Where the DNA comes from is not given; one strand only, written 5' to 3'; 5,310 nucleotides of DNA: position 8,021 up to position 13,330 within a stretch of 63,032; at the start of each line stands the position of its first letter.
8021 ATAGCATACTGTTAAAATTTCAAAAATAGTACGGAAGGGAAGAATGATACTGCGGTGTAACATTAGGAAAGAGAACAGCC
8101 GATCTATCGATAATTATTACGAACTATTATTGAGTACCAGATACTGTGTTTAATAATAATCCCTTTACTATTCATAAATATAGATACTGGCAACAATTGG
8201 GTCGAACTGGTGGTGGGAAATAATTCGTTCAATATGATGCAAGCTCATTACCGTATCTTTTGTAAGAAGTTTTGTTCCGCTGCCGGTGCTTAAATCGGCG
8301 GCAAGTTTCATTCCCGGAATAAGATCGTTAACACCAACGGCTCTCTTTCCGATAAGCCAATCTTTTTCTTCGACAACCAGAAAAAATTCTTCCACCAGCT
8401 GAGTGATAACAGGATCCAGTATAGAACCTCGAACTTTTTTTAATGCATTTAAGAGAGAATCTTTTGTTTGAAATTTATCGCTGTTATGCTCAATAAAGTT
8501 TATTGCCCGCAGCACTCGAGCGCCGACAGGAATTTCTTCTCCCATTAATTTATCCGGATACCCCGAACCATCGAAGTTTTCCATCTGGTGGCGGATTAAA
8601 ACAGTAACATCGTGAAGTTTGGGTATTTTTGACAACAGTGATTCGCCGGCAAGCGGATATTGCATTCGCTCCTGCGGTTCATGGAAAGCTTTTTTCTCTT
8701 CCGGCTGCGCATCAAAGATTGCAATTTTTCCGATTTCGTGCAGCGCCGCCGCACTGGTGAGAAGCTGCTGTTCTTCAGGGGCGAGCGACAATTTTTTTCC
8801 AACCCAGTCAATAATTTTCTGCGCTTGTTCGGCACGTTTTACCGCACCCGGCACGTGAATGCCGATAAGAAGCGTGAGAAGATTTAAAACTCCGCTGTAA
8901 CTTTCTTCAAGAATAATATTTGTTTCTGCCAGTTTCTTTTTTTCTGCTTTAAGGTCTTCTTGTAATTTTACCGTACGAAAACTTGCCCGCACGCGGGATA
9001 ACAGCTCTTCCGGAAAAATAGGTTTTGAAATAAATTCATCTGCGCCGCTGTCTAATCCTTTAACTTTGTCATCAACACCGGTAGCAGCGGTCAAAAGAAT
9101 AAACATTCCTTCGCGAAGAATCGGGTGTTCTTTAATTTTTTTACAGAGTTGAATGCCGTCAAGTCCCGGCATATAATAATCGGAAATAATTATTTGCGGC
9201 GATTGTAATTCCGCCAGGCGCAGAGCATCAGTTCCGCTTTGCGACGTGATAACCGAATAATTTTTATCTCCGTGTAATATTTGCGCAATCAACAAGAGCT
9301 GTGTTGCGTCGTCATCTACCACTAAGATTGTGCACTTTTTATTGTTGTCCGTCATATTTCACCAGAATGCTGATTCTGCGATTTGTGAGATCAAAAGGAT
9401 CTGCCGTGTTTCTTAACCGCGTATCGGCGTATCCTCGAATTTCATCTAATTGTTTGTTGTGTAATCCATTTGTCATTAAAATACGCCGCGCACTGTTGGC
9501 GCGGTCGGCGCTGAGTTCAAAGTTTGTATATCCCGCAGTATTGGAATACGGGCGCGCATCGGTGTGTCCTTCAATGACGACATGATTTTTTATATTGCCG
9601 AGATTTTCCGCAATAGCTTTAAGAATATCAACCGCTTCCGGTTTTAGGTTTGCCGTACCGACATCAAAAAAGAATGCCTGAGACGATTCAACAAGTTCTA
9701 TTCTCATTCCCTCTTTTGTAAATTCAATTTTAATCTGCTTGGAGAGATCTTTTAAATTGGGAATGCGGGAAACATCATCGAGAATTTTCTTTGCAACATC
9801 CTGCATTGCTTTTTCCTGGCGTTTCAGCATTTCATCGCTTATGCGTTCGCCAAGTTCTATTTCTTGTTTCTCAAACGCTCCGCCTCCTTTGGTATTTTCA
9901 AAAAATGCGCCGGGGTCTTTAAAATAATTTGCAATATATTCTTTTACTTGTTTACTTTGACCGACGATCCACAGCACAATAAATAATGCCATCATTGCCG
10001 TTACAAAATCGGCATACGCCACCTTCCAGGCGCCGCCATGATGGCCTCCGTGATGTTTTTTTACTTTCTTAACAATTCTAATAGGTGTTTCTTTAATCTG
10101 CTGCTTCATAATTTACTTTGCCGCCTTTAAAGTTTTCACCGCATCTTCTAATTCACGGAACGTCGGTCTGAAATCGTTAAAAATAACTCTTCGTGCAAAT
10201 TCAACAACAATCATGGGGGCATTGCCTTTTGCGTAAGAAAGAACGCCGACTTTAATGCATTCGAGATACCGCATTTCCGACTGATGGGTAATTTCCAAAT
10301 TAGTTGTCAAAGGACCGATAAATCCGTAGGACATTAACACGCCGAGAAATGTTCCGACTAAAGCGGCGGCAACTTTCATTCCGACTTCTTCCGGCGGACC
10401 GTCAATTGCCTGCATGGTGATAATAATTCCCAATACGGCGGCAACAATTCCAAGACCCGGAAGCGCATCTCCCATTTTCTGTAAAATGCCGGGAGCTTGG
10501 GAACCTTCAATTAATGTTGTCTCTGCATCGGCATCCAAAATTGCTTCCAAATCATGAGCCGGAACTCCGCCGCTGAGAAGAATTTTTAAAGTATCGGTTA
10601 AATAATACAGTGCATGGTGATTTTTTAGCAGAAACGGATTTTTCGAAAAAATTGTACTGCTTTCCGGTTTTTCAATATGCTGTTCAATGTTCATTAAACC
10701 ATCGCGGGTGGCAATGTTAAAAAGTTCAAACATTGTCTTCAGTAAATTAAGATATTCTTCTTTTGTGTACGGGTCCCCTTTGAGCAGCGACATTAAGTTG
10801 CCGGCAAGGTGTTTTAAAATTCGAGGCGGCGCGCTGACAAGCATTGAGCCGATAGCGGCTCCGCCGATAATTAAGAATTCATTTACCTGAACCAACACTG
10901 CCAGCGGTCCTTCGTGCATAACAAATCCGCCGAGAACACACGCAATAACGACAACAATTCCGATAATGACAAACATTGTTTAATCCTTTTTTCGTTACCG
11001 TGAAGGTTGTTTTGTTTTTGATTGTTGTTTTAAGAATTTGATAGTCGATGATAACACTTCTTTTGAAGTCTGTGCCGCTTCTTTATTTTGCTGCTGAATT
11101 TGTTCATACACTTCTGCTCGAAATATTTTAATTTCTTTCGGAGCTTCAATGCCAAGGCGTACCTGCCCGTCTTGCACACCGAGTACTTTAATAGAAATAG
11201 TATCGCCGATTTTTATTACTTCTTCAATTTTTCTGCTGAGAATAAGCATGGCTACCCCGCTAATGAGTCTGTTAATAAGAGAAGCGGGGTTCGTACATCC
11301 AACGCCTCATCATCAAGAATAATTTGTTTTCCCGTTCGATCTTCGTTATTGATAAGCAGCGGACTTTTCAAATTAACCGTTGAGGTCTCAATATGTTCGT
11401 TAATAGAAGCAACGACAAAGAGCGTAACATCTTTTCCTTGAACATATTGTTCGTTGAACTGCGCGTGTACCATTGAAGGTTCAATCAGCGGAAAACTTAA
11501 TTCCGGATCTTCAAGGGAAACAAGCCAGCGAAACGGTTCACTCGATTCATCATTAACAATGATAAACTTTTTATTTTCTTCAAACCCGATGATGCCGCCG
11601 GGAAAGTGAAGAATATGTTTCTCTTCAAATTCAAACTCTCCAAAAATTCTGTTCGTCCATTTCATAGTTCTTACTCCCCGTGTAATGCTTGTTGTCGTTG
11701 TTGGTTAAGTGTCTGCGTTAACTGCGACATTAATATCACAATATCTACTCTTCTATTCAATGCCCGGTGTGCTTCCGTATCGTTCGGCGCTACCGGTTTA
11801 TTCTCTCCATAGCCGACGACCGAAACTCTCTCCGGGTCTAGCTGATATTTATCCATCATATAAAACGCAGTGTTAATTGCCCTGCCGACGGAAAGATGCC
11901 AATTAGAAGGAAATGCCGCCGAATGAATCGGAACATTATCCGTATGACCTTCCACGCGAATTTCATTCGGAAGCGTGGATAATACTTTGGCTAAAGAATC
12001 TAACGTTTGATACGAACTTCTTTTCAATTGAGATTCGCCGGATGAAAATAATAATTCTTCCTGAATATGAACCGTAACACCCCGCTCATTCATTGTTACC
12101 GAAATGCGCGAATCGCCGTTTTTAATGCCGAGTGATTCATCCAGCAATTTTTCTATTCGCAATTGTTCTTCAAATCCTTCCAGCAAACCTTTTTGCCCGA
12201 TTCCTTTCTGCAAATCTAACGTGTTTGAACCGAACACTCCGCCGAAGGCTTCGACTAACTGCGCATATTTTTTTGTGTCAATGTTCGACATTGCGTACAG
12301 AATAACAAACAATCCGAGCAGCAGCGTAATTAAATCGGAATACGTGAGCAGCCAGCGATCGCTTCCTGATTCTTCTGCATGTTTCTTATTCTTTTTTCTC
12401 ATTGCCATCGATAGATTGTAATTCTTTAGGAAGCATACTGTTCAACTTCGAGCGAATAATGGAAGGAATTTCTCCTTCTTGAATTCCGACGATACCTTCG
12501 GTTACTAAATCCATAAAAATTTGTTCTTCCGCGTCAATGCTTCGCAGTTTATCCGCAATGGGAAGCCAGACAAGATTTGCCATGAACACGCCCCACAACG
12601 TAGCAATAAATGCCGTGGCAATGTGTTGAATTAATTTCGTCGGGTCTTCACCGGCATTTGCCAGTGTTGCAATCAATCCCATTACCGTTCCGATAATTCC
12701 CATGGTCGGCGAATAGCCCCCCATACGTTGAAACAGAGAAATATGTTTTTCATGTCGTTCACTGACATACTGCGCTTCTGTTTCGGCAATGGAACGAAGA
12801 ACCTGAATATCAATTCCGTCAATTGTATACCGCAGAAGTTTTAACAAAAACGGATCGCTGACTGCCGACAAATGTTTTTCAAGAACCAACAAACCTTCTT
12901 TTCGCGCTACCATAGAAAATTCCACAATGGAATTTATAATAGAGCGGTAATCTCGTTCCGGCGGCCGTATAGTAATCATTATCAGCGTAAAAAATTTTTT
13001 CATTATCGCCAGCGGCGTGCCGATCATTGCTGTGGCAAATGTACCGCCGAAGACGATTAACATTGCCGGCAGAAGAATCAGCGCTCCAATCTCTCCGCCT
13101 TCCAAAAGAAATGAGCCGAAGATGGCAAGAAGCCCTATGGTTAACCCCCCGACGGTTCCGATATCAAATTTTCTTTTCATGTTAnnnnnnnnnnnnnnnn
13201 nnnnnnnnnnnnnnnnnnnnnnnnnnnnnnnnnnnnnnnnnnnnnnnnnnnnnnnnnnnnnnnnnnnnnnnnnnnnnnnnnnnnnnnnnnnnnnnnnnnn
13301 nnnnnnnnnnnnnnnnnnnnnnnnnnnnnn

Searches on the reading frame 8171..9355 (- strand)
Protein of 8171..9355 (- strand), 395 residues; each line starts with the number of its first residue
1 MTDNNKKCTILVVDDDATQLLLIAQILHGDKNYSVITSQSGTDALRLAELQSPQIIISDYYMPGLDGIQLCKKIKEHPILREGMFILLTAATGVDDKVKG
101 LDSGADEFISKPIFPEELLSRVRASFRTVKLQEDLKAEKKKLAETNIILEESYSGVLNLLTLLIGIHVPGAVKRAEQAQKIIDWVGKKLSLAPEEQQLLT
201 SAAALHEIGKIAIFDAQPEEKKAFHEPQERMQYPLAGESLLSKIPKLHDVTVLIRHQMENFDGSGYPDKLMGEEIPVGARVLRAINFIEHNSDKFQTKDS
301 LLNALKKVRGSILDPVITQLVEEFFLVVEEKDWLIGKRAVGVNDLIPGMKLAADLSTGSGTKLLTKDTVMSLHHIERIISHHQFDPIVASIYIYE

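Call 11: search_protein_families(library=pfam, proteins=[window:8171-9355:-], max_evalue=0.001)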
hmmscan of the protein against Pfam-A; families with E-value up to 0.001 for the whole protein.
window:8171-9355:- (395 aa): 3 families
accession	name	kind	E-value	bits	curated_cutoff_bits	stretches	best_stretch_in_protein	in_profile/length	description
PF00072.30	Response_reg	-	4.6e-25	88.4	30.2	1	10-123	1-111/111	Response regulator receiver domain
PF13487.12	HD_5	-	2.4e-21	76.7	27.2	1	163-298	6-147/170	HD domain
PF01966.28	HD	-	2.6e-05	24.9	22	1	185-284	15-109/116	HD domain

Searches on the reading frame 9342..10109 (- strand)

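Call 11: search_protein_families(library=pfam, proteins=[window:9342-10109:-], max_evalue=0.001)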
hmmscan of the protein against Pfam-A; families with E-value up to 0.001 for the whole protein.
window:9342-10109:- (256 aa): 2 families
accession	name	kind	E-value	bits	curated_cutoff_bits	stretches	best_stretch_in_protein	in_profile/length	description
PF13677.11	MotB_plug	-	1.8e-17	63.1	24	1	14-65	2-56/58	Membrane MotB of proton-channel complex MotA/MotB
PF00691.25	OmpA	-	7.3e-16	58.7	27.2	1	147-236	1-88/98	OmpA family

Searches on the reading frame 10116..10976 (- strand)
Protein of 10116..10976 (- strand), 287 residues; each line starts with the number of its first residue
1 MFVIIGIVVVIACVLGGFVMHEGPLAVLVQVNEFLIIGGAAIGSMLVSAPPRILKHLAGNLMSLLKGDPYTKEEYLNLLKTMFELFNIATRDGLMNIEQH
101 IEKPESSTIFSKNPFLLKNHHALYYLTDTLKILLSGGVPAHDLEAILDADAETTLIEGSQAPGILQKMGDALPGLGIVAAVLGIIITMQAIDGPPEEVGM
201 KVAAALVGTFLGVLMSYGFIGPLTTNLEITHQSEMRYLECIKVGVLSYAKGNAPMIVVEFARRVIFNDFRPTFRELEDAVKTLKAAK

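Call 11: search_protein_families(library=pfam, proteins=[window:10116-10976:-], max_evalue=0.001)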
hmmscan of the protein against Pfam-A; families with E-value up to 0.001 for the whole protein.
window:10116-10976:- (287 aa): 2 families
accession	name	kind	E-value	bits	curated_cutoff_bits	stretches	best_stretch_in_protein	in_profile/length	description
PF20560.3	MotA_N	-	1.7e-27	95.9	27.3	1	4-93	1-91/91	Motility protein A N-terminal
PF01618.21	MotA_ExbB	-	4.6e-10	39.8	22.9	1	134-234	18-121/127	MotA/TolQ/ExbB proton channel family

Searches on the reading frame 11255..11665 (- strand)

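Call 11: search_protein_families(library=pfam, proteins=[window:11255-11665:-], max_evalue=0.001)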
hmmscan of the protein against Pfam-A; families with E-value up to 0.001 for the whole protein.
window:11255-11665:- (137 aa): 1 family
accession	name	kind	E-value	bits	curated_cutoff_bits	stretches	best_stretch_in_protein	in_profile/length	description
PF02623.20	FliW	-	3.9e-27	94.9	25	1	19-128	1-122/122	FliW protein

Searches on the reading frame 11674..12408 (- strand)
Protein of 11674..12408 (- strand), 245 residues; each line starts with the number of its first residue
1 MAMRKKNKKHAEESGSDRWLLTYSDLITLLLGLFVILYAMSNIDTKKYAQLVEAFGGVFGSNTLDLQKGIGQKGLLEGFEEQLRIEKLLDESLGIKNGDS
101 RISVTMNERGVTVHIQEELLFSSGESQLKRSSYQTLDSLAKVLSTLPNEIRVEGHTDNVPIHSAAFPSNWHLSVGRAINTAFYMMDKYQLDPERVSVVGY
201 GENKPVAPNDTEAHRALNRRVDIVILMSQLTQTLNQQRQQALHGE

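Call 11: search_protein_families(library=pfam, proteins=[window:11674-12408:-], max_evalue=0.001)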
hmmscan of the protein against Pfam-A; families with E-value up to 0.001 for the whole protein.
window:11674-12408:- (245 aa): 2 families
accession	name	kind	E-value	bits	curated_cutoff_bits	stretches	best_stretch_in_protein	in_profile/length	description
PF13677.11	MotB_plug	-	5.6e-20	71.1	24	1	4-58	2-57/58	Membrane MotB of proton-channel complex MotA/MotB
PF00691.25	OmpA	-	9.7e-19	68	27.2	1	120-219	1-98/98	OmpA family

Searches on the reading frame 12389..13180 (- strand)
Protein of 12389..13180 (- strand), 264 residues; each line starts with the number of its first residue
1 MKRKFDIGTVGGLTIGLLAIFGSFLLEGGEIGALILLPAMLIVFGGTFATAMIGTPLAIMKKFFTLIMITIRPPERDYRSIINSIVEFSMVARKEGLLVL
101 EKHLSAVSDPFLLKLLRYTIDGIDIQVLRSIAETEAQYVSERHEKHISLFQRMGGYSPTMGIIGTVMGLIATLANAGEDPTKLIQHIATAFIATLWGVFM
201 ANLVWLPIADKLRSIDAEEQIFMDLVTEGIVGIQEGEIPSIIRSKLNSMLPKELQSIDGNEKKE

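Call 11: search_protein_families(library=pfam, proteins=[window:12389-13180:-], max_evalue=0.001)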
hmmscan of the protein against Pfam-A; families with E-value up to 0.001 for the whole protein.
window:12389-13180:- (264 aa): 2 families
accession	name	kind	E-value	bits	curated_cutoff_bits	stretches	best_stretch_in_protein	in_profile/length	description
PF01618.21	MotA_ExbB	-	2.6e-26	92.3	22.9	1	107-216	5-118/127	MotA/TolQ/ExbB proton channel family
PF20560.3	MotA_N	-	1.2e-08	35.5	27.3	1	12-96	3-91/91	Motility protein A N-terminal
